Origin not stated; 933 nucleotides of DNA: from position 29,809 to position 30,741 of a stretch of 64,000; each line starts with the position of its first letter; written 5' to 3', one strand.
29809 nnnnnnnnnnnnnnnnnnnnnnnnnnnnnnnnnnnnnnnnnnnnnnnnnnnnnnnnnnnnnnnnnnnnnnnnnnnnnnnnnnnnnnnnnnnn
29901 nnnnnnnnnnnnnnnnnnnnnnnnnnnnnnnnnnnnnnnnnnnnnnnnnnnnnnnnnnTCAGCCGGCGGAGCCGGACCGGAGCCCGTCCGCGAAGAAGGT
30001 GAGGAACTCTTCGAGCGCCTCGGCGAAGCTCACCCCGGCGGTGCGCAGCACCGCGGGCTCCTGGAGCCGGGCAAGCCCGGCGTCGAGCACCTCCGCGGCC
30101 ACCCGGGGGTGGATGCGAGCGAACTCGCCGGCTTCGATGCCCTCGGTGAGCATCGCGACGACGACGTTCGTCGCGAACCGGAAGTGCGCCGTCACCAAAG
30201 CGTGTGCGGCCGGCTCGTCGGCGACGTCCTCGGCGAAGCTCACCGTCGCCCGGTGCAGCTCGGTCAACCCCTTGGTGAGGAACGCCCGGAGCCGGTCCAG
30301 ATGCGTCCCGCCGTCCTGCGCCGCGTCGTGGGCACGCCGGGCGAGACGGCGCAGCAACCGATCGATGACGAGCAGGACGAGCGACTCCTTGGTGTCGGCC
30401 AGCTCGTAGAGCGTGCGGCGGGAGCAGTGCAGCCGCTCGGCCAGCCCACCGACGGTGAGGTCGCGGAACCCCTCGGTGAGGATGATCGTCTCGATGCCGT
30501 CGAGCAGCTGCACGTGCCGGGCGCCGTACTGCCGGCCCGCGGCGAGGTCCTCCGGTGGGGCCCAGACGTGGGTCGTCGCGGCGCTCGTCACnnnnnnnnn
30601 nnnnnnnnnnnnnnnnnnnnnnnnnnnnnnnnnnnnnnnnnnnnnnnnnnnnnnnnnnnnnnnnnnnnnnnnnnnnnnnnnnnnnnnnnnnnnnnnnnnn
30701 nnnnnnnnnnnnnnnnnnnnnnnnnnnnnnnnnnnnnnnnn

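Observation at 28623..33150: Three copies of a 28-bp dyad, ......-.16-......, at promoter-proximal sites around a TetR gene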

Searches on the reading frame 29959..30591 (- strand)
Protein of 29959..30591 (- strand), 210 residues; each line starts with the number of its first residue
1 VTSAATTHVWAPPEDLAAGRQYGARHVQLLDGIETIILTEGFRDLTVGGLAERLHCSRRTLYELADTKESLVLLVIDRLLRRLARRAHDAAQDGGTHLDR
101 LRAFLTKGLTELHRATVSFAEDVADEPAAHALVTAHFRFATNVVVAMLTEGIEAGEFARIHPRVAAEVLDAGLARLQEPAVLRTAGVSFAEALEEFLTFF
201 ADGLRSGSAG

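Call 11: search_protein_families(library=pfam, proteins=[window:29959-30591:-])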
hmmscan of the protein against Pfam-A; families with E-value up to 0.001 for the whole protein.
window:29959-30591:- (210 aa): 3 families
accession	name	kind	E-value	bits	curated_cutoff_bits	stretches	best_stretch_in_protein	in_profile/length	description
PF17935.6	TetR_C_27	-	3.6e-05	24.3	26.1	1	130-185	38-93/106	Tetracyclin repressor-like, C-terminal domain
PF00440.29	TetR_N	-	0.0001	22.5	24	1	30-73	2-45/47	Bacterial regulatory proteins, tetR family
PF17932.6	TetR_C_24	-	0.00051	20.7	26.4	0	100-168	7-79/114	Tetracyclin repressor-like, C-terminal domain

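Call 13: find_related_loci(query=window:29959-30591:-, collection=genome_contigs, flank=10000)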
Query window:29959-30591:- (210 aa) in genome_contigs; peptide patterns used: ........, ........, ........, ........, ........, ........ (x = any residue, [..] = any of these).
599 stretches matched a pattern (row limit reached: there are more); 36 encode a relative of the query (tblastn E <= 1e-3); 36 distinct loci.
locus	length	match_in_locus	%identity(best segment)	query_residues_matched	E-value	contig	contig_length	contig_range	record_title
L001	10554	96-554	26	24-173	9e-9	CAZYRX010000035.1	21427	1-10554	MAG TPA_asm: uncultured Halanaerobium sp. isolate binchicken_co77_25 genome assembly, contig: NODE_2990_length_21427_cov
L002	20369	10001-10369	24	39-157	2e-8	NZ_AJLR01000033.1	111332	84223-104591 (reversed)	Schinkia azotoformans LMG 9581 contig33, whole genome shotgun sequence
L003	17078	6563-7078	27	5-171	4e-8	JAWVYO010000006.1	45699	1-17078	MAG: Acidimicrobiia bacterium isolate HN14.bin.5 k141_1155472_length_45699_cov_13.4240, whole genome shotgun sequence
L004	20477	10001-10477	25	28-182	5e-8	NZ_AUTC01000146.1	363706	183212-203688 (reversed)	Sinorhizobium fredii USDA 205 contig4, whole genome shotgun sequence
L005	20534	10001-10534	27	28-201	7e-8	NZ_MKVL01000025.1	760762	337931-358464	MAG: Mesorhizobium sp. 65-26 SCNpilot_cont_1000_bf_scaffold_49, whole genome shotgun sequence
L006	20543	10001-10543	26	9-182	2e-7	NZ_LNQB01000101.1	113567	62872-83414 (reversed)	Sinorhizobium saheli strain LMG 7837 scaffold8, whole genome shotgun sequence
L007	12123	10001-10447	21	25-166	2e-7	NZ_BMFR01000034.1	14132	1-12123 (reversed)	Virgibacillus oceani strain CGMCC 1.12754 sequence34, whole genome shotgun sequence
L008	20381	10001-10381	23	35-157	2e-7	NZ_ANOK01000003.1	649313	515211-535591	Calidifontibacillus oryziterrae strain ZYK contig2, whole genome shotgun sequence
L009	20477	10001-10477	24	28-182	2e-7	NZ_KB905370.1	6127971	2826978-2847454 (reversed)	Ensifer sp. BR816 scaffold1, whole genome shotgun sequence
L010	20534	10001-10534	25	28-201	3e-7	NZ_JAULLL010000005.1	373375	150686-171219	Sinorhizobium sp. CB7 NODE_5_length_373375_cov_46.782964, whole genome shotgun sequence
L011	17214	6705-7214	28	16-178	2e-7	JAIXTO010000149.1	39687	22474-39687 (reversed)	MAG: Rhizobiaceae bacterium isolate C8_MAG_00041 pond_C8_MAG_00041_000000000034, whole genome shotgun sequence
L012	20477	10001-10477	26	28-182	3e-7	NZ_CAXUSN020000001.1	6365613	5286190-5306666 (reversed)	Mesorhizobium sp. LjRoot246 LJR246c1, whole genome shotgun sequence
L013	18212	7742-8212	29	14-169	4e-7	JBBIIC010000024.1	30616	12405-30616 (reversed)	MAG: Actinomycetota bacterium isolate BR2S70218_bin_129 NODE_1174_length_30616_cov_13.255587, whole genome shotgun seque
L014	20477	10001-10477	25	28-182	5e-7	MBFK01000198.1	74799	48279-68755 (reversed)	Sinorhizobium shofinae strain CCBAU 251167 C3197, whole genome shotgun sequence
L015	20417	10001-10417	26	36-166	5e-7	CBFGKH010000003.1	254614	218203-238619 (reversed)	MAG: candidate division WOR-3 bacterium isolate SZTDM_202207_bins_15.1 genome assembly, contig: NODE_3_length_254614_cov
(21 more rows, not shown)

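Call 14: find_homologous_proteins(query=window:29959-30591:-, max_evalue=1e-10)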
Query window:29959-30591:- (210 aa): 201 proteins with E <= 1e-10 among 5059 candidates; the best 120 are listed.
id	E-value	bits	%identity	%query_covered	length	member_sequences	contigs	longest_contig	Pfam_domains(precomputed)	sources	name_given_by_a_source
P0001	6.4e-128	442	100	100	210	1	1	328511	-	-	-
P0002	2.2e-105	368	84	98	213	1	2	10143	-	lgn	-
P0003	1.3e-104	366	83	98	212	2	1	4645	-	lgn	-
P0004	3.0e-104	365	83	99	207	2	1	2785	-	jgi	jgi:AcrR family transcriptional regulator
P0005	6.2e-102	357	79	100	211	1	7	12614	PF00440.30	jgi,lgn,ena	-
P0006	1.1e-98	347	81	100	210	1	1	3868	PF17935.7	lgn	-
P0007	1.8e-98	346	79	99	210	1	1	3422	PF00440.30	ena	-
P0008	6.8e-97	341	77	100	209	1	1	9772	PF00440.30,PF17935.7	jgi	-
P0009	2.2e-95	336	78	98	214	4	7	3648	PF17935.7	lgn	-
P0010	2.9e-95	335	76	100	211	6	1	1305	PF00440.30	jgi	jgi:AcrR family transcriptional regulator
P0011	7.7e-91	321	81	91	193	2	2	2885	PF00440.30,PF17935.7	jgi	jgi:AcrR family transcriptional regulator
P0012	1.3e-90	320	76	94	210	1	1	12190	-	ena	-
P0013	3.9e-90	319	76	94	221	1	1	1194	-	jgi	jgi:AcrR family transcriptional regulator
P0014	3.8e-89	316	80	90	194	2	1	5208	PF00440.30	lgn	-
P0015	6.3e-86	305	71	97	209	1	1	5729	PF17935.7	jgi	jgi:AcrR family transcriptional regulator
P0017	7.3e-84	298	69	97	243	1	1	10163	PF17935.7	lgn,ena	-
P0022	2.7e-77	277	72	89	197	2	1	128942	PF17935.7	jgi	jgi:AcrR family transcriptional regulator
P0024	1.8e-76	274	63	100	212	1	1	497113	-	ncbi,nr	ncbi:MAG TPA: TetR/AcrR family transcriptional regulator [Mycobacteriales bacterium]|nr:TetR/AcrR fa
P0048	7.7e-73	262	64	93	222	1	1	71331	PF00440.30,PF17935.7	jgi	jgi:AcrR family transcriptional regulator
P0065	1.3e-66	242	57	98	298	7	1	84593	-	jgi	jgi:AcrR family transcriptional regulator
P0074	2.6e-50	189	49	87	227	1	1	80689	PF00440.30,PF17935.7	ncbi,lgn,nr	ncbi:MAG: TetR/AcrR family transcriptional regulator [Actinobacteria bacterium]|nr:TetR/AcrR family 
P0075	1.6e-49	186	47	98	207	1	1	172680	PF00440.30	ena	-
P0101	2.2e-34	137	40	90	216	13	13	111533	PF00440.30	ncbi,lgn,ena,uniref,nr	ncbi:MAG: TetR/AcrR family transcriptional regulator [Ilumatobacter sp.]|uniref:TetR/AcrR family tra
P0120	3.4e-32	130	39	89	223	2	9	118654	-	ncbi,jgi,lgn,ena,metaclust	metaclust:\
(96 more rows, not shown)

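Call 16: find_encoding_contigs(protein=P0002, flank=10000, max_places=3)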
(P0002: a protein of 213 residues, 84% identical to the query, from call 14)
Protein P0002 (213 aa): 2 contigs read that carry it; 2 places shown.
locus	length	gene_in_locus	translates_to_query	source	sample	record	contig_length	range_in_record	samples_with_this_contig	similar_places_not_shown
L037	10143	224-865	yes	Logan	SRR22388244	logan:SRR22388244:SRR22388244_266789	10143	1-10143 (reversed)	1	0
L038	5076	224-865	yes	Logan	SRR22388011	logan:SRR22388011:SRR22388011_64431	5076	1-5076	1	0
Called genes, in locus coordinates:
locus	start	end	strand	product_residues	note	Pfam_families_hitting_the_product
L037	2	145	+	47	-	?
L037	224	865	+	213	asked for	-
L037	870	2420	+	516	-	PF00501:AMP-binding, PF13193:AMP-binding_C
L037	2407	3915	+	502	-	-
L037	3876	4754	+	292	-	PF17853:GGDEF_2 (weak), PF13556:HTH_30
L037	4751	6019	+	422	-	PF00144:Beta-lactamase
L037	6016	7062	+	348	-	PF00135:COesterase, PF20434:BD-FAE, PF07859:Abhydrolase_3, PF00326:Peptidase_S9 (faint)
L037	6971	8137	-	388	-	PF00144:Beta-lactamase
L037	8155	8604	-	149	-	-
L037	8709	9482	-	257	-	PF02080:TrkA_C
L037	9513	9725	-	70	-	-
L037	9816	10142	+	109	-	?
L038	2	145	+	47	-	?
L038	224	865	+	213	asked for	-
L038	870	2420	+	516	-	PF00501:AMP-binding, PF13193:AMP-binding_C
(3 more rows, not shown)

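Call 17: find_encoding_contigs(protein=P0005, flank=10000, max_places=4)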
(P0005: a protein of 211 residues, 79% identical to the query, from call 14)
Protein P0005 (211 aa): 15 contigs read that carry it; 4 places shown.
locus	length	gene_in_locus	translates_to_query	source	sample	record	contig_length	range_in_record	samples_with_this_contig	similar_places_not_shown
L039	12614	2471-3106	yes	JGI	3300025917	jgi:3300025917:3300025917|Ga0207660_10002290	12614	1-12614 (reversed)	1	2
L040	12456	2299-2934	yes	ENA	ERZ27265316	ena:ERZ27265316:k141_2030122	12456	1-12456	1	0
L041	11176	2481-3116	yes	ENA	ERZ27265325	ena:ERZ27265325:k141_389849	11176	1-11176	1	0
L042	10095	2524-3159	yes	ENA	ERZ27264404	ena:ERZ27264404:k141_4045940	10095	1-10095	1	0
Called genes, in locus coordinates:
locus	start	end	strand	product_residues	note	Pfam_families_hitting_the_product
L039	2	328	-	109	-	?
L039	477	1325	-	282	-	PF01061:ABC2_membrane, PF12698:ABC2_membrane_3 (weak)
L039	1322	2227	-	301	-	PF00005:ABC_tran, PF13555:AAA_29 (faint), PF13304:AAA_21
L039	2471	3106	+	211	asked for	PF00440:TetR_N (weak)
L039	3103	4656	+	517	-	PF00501:AMP-binding, PF13193:AMP-binding_C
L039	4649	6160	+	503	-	-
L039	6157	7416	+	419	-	PF00144:Beta-lactamase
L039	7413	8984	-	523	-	PF01019:G_glu_transpept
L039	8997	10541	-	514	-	-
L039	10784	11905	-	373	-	PF01979:Amidohydro_1, PF07969:Amidohydro_3 (faint)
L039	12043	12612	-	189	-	?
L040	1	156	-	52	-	?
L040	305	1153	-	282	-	PF01061:ABC2_membrane, PF12698:ABC2_membrane_3 (weak)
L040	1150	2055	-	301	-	PF00005:ABC_tran, PF13555:AAA_29 (faint), PF13304:AAA_21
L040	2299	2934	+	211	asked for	PF00440:TetR_N (weak)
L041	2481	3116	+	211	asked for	PF00440:TetR_N (weak)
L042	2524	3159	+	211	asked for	PF00440:TetR_N (weak)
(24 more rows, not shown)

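Call 18: find_encoding_contigs(protein=P0024, flank=10000, max_places=2)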
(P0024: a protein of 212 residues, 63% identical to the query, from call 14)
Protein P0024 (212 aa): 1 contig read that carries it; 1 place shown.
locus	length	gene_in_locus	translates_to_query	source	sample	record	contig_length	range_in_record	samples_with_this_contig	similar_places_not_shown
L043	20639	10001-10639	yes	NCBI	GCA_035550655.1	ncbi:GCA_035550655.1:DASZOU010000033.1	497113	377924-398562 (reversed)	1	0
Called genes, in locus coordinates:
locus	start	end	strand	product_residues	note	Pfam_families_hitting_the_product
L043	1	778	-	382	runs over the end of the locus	PF01522:Polysacc_deac_1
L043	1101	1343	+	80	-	-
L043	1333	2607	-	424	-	PF00072:Response_reg, PF00563:EAL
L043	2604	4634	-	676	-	PF00512:HisKA, PF02518:HATPase_c, PF00072:Response_reg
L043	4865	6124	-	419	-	PF00072:Response_reg, PF00563:EAL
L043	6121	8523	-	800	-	PF00512:HisKA, PF02518:HATPase_c, PF00072:Response_reg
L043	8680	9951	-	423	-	PF00144:Beta-lactamase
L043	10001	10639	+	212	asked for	-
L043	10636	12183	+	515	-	PF00501:AMP-binding, PF13193:AMP-binding_C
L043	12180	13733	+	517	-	-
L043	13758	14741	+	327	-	PF00135:COesterase, PF20434:BD-FAE, PF07859:Abhydrolase_3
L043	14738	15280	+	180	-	-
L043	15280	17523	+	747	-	PF07690:MFS_1, PF00005:ABC_tran, PF13304:AAA_21 (faint)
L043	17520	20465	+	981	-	PF02653:BPD_transp_2, PF00005:ABC_tran, PF13304:AAA_21 (faint), PF12399:BCA_ABC_TP_C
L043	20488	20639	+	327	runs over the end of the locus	-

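Call 20: find_encoding_contigs(protein=P0012, flank=10000, max_places=2)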
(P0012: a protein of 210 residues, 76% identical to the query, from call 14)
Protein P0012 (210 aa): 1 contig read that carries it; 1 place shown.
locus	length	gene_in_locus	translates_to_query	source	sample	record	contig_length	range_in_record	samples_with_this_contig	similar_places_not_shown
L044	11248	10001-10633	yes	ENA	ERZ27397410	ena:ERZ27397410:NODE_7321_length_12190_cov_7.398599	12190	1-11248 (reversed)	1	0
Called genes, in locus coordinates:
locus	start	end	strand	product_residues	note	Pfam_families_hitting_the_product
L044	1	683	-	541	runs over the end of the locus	?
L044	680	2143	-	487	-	PF21922:PBP_dimer_2, PF00905:Transpeptidase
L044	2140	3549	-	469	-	PF01098:FTSW_RODA_SPOVE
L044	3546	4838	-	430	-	PF00481:PP2C (weak), PF13672:PP2C_2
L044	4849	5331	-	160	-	PF16697:Yop-YscD_cpl, PF00498:FHA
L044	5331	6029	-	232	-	PF12401:FhaA_N, PF16697:Yop-YscD_cpl, PF00498:FHA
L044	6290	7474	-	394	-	PF13191:AAA_16, PF13401:AAA_22 (weak)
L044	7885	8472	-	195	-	-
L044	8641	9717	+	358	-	-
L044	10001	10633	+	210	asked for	-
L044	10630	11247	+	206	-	?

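Call 21: find_encoding_contigs(protein=P0017, flank=10000, max_places=2)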
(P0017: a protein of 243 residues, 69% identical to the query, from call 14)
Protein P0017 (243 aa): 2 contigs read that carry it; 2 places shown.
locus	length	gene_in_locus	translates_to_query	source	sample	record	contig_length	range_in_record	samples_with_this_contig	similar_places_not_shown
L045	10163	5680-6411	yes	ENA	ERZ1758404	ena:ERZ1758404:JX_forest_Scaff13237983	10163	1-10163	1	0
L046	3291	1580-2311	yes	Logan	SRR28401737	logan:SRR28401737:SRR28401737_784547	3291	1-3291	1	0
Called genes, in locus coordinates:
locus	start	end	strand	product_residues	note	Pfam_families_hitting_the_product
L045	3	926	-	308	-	?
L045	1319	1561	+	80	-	-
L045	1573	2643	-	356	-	-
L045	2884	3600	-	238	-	-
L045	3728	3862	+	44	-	-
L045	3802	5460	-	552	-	PF00083:Sugar_tr, PF07690:MFS_1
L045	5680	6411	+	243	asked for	PF17935:TetR_C_27 (weak)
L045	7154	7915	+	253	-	-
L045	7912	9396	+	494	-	-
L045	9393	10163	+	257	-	?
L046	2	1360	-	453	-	?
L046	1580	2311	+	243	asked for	PF17935:TetR_C_27 (weak)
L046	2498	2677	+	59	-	-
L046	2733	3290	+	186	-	?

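Call 22: find_encoding_contigs(protein=P0022, flank=10000, max_places=2)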
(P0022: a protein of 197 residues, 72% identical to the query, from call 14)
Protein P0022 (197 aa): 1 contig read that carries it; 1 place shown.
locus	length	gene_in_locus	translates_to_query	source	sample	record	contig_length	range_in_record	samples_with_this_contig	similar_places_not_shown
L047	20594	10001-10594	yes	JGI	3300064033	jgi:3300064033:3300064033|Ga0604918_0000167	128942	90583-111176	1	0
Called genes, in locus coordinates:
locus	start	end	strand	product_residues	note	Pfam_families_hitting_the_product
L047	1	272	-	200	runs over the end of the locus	PF00440:TetR_N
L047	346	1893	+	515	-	PF13458:Peripla_BP_6 (weak)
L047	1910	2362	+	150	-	PF13452:FAS1_DH_region, PF22622:MFE-2_hydrat-2_N (weak)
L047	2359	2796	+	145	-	PF01575:MaoC_dehydratas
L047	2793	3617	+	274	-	PF00106:adh_short, PF08659:KR, PF13561:adh_short_C2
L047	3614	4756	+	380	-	PF02771:Acyl-CoA_dh_N, PF02770:Acyl-CoA_dh_M, PF00441:Acyl-CoA_dh_1, PF08028:Acyl-CoA_dh_2, PF22924:ACOX_C_alpha1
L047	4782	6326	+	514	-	PF00501:AMP-binding, PF13193:AMP-binding_C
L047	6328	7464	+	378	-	PF13556:HTH_30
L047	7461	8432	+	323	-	PF00135:COesterase (weak), PF20434:BD-FAE, PF07859:Abhydrolase_3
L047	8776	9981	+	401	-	PF13458:Peripla_BP_6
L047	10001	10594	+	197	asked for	PF17935:TetR_C_27 (faint)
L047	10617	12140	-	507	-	PF13458:Peripla_BP_6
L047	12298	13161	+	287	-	PF00775:Dioxygenase_C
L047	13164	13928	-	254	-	PF00106:adh_short, PF13561:adh_short_C2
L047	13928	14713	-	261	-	PF00561:Abhydrolase_1, PF12146:Hydrolase_4 (weak)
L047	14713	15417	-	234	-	PF00106:adh_short, PF01370:Epimerase (weak), PF08659:KR, PF13561:adh_short_C2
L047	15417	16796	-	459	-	PF01039:Carboxyl_trans, PF03255:ACCA (weak), PF06833:MdcE (weak)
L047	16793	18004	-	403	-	PF00109:ketoacyl-synt, PF00108:Thiolase_N (faint), PF02801:Ketoacyl-synt_C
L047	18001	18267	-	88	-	PF00550:PP-binding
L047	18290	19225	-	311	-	PF00108:Thiolase_N (weak), PF08545:ACP_syn_III, PF08541:ACP_syn_III_C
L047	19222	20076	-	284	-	PF00698:Acyl_transf_1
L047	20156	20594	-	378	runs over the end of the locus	PF17853:GGDEF_2, PF13556:HTH_30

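Call 23: find_encoding_contigs(protein=P0048, flank=10000, max_places=2)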
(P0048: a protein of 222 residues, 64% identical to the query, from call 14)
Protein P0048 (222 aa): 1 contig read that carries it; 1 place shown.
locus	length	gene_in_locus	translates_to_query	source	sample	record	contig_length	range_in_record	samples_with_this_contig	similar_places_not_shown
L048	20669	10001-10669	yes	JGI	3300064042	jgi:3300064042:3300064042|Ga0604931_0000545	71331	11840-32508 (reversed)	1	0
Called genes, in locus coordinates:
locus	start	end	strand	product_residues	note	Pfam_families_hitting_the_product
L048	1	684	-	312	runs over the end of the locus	PF00890:FAD_binding_2, PF01266:DAO (weak), PF03486:HI0933_like (faint), PF07992:Pyr_redox_2, PF13738:Pyr_redox_3 (faint)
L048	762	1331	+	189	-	PF01381:HTH_3, PF12844:HTH_19, PF13443:HTH_26, PF13560:HTH_31, PF02311:AraC_binding (weak), PF07883:Cupin_2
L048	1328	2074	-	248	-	-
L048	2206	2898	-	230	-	PF00005:ABC_tran, PF02463:SMC_N (faint), PF13304:AAA_21 (weak)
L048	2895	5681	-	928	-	PF02653:BPD_transp_2, PF00005:ABC_tran, PF02463:SMC_N (faint), PF13304:AAA_21 (faint), PF12399:BCA_ABC_TP_C (weak)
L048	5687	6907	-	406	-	PF13458:Peripla_BP_6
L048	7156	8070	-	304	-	-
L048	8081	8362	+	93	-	-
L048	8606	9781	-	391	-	PF00155:Aminotran_1_2, PF00266:Aminotran_5 (weak)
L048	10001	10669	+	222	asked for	PF00440:TetR_N (faint), PF17935:TetR_C_27 (weak)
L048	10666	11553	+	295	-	PF20434:BD-FAE, PF10340:Say1_Mug180, PF07859:Abhydrolase_3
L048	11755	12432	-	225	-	PF04228:Zn_peptidase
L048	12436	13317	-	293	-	PF00561:Abhydrolase_1, PF12146:Hydrolase_4, PF12697:Abhydrolase_6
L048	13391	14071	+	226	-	PF00657:Lipase_GDSL, PF13472:Lipase_GDSL_2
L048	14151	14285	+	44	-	-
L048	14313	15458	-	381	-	PF00487:FA_desaturase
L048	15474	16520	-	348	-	PF00970:FAD_binding_6 (weak), PF00111:Fer2 (faint)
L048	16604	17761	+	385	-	PF25906:PucR-like_N, PF14361:RsbRD_N, PF13556:HTH_30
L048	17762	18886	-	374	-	PF03816:LytR_cpsA_psr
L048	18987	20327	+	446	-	PF01595:CNNM, PF00571:CBS (faint), PF03471:CorC_HlyC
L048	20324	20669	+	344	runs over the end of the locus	PF01595:CNNM, PF00571:CBS (faint)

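Call 26: find_encoding_contigs(protein=P0065, flank=10000, max_places=1)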
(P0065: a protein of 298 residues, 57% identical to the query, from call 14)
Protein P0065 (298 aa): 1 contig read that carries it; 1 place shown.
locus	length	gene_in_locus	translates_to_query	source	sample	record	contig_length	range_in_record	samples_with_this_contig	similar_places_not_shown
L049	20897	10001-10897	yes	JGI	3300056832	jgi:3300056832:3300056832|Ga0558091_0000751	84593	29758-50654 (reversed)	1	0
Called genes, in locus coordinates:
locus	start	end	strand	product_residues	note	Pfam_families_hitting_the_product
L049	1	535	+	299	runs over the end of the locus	PF05721:PhyH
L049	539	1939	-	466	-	PF01425:Amidase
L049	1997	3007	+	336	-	PF01168:Ala_racemase_N, PF14031:D-ser_dehydrat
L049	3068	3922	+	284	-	PF01636:APH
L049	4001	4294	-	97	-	-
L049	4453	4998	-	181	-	PF11716:MDMPI_N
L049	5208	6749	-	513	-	PF00005:ABC_tran, PF02463:SMC_N (faint), PF03193:RsgA_GTPase (faint), PF13191:AAA_16 (faint), PF13476:AAA_23 (faint), PF13555:AAA_29 (faint), PF12399:BCA_ABC_TP_C, PF00005:ABC_tran, +2 more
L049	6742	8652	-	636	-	PF02653:BPD_transp_2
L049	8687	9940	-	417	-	PF13458:Peripla_BP_6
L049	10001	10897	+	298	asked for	-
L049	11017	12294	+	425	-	PF00144:Beta-lactamase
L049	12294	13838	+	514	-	PF00501:AMP-binding, PF13193:AMP-binding_C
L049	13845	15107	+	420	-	PF02771:Acyl-CoA_dh_N (weak), PF02770:Acyl-CoA_dh_M, PF00441:Acyl-CoA_dh_1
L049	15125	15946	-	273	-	PF01061:ABC2_membrane, PF12698:ABC2_membrane_3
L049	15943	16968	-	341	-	PF00005:ABC_tran, PF13304:AAA_21 (weak), PF13732:DrrA1-3_C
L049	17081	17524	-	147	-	PF00903:Glyoxalase (weak), PF06983:3-dmu-9_3-mt (weak)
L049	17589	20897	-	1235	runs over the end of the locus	PF02653:BPD_transp_2, PF00005:ABC_tran, PF02463:SMC_N (faint), PF13476:AAA_23 (faint), PF13555:AAA_29 (faint), PF13304:AAA_21 (faint), PF00005:ABC_tran, PF12399:BCA_ABC_TP_C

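Call 27: find_encoding_contigs(protein=P0074, flank=10000, max_places=1)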
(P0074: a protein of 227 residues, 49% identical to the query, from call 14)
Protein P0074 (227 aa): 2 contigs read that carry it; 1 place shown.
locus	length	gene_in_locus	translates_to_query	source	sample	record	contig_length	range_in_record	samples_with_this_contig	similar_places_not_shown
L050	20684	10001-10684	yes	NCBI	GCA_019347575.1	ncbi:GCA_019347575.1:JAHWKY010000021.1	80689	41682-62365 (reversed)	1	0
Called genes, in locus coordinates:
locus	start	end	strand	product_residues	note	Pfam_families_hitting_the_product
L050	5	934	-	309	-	PF22622:MFE-2_hydrat-2_N, PF13452:FAS1_DH_region (faint), PF01575:MaoC_dehydratas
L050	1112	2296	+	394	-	PF00108:Thiolase_N, PF02803:Thiolase_C, PF22691:Thiolase_C_1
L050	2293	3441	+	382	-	PF02771:Acyl-CoA_dh_N, PF02770:Acyl-CoA_dh_M, PF00441:Acyl-CoA_dh_1, PF08028:Acyl-CoA_dh_2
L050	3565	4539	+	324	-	-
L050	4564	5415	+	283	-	PF02653:BPD_transp_2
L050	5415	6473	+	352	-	PF02653:BPD_transp_2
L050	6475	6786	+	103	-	-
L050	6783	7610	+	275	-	PF00005:ABC_tran, PF13304:AAA_21 (faint), PF12399:BCA_ABC_TP_C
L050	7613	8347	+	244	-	PF00005:ABC_tran, PF13304:AAA_21 (faint)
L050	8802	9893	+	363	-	PF13433:Peripla_BP_5 (faint), PF13458:Peripla_BP_6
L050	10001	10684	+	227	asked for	PF00440:TetR_N (weak), PF17935:TetR_C_27 (weak)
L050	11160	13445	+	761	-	PF19878:DUF6351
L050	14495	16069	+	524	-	PF00501:AMP-binding, PF13193:AMP-binding_C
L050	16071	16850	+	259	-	PF00106:adh_short, PF01370:Epimerase (weak), PF08659:KR, PF13561:adh_short_C2, PF23441:SDR (faint)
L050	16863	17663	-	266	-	PF00378:ECH_1, PF16113:ECH_2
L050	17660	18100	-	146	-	PF07366:SnoaL, PF12680:SnoaL_2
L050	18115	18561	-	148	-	PF01575:MaoC_dehydratas, PF13452:FAS1_DH_region (faint)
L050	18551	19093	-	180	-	PF13452:FAS1_DH_region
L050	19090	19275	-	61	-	-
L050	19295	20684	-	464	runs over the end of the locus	PF00501:AMP-binding, PF14535:AMP-binding_C_2 (weak)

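Call 28: find_encoding_contigs(protein=P0075, flank=10000, max_places=1)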
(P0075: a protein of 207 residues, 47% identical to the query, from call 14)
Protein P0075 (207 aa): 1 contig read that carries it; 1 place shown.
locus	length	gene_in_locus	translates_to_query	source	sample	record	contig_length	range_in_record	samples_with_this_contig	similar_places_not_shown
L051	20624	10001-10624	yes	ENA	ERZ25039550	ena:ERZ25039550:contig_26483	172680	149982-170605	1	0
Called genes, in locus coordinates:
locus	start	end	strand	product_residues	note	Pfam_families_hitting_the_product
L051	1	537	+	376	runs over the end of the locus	PF00005:ABC_tran, PF13304:AAA_21 (weak), PF13732:DrrA1-3_C (weak)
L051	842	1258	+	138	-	PF01061:ABC2_membrane, PF12698:ABC2_membrane_3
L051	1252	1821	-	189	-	PF00144:Beta-lactamase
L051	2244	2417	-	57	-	PF00144:Beta-lactamase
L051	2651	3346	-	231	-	PF13378:MR_MLE_C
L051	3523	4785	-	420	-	-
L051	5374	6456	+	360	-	-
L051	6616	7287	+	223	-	-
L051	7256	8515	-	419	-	PF01565:FAD_binding_4, PF02913:FAD-oxidase_C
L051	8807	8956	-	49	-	-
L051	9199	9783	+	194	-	-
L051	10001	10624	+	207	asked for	PF00440:TetR_N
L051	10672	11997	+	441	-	PF00356:LacI, PF13377:Peripla_BP_3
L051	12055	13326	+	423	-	PF00106:adh_short, PF08659:KR, PF13561:adh_short_C2, PF00108:Thiolase_N (weak)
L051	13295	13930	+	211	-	PF22691:Thiolase_C_1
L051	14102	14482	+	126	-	PF02771:Acyl-CoA_dh_N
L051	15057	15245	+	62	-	PF00441:Acyl-CoA_dh_1, PF22924:ACOX_C_alpha1 (weak)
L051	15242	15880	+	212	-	PF00501:AMP-binding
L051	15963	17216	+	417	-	PF00501:AMP-binding, PF13193:AMP-binding_C (weak), PF01244:Peptidase_M19 (weak)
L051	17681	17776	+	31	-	-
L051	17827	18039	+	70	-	-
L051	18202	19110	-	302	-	PF00676:E1_dh, PF13292:DXP_synthase_N (weak)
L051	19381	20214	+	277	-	PF00561:Abhydrolase_1, PF12146:Hydrolase_4 (weak)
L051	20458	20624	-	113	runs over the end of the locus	-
